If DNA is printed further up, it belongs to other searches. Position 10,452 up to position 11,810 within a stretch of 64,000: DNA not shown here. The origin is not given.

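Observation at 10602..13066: Low-GC R-M island: Vsr plus an m5C methyltransferase fused in-frame to a ~350-aa endonuclease-like domain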

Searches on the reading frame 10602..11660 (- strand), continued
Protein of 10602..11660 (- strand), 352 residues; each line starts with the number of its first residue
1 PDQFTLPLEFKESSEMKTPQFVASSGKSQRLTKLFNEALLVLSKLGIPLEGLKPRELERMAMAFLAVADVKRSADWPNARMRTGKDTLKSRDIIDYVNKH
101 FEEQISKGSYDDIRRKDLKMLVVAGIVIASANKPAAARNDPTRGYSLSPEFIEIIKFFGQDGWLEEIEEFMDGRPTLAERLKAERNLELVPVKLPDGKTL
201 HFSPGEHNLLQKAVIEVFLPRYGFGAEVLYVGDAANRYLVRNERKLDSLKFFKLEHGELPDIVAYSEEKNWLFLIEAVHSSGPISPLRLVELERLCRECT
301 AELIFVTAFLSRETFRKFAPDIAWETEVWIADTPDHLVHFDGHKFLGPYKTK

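Call 84: find_encoding_contigs(protein=P0330, flank=1500, max_places=1)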
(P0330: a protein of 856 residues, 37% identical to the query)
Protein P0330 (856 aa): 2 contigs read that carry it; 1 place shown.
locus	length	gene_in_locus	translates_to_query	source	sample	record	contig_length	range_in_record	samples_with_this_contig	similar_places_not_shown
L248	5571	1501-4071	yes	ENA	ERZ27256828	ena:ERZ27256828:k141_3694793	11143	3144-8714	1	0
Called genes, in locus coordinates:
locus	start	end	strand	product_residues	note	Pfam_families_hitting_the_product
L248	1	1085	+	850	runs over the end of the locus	PF01555:N6_N4_Mtase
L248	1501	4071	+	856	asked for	PF02384:N6_Mtase, PF07669:Eco57I, PF17728:BsuBI_PstI_RE_N, PF06616:BsuBI_PstI_RE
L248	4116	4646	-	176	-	-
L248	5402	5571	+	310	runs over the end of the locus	-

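Call 85: find_encoding_contigs(protein=P0315, flank=1000, max_places=1)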
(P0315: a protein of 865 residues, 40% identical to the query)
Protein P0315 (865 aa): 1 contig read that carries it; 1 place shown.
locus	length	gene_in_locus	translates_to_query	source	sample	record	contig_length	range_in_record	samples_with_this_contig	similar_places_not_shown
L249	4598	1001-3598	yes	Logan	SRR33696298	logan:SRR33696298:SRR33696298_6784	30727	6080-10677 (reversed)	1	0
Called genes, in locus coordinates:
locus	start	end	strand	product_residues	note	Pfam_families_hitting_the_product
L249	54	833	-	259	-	PF21818:DUF6884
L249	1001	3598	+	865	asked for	PF02384:N6_Mtase, PF07669:Eco57I, PF17728:BsuBI_PstI_RE_N, PF06616:BsuBI_PstI_RE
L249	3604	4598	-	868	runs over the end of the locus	PF13432:TPR_16 (faint), PF00931:NB-ARC, PF13191:AAA_16, PF00515:TPR_1 (faint), PF07719:TPR_2 (faint), PF07721:TPR_4 (faint), PF13181:TPR_8 (faint), PF13424:TPR_12, +1 more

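Call 86: find_encoding_contigs(protein=P0380, flank=1000, max_places=1)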
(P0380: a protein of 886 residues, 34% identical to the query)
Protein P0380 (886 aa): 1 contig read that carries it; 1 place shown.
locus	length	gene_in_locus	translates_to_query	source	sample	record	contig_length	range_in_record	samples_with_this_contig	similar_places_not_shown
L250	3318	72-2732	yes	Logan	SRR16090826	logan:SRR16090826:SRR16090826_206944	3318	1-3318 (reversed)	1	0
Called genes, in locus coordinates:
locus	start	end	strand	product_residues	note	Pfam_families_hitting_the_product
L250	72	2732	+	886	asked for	PF02384:N6_Mtase (weak), PF07669:Eco57I, PF17728:BsuBI_PstI_RE_N, PF06616:BsuBI_PstI_RE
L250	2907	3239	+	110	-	-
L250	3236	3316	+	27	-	?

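Call 87: find_encoding_contigs(protein=P0344, flank=1000, max_places=1)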
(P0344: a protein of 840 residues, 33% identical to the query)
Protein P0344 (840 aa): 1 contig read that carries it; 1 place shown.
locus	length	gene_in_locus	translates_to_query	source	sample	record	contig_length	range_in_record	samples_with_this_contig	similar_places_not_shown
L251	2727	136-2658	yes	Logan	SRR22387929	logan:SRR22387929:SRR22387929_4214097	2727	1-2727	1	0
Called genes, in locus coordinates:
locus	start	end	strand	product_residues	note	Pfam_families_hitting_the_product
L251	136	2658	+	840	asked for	PF02384:N6_Mtase, PF07669:Eco57I, PF17728:BsuBI_PstI_RE_N, PF06616:BsuBI_PstI_RE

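Call 88: find_encoding_contigs(protein=P0306, flank=1000, max_places=1)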
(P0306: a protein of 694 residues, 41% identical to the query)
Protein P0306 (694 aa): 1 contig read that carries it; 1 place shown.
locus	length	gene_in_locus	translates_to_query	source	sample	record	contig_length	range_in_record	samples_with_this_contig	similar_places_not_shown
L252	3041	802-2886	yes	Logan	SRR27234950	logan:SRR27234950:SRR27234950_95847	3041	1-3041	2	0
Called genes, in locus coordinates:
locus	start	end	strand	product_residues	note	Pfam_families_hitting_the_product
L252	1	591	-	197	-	?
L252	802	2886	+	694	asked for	PF00145:DNA_methylase, PF17728:BsuBI_PstI_RE_N, PF06616:BsuBI_PstI_RE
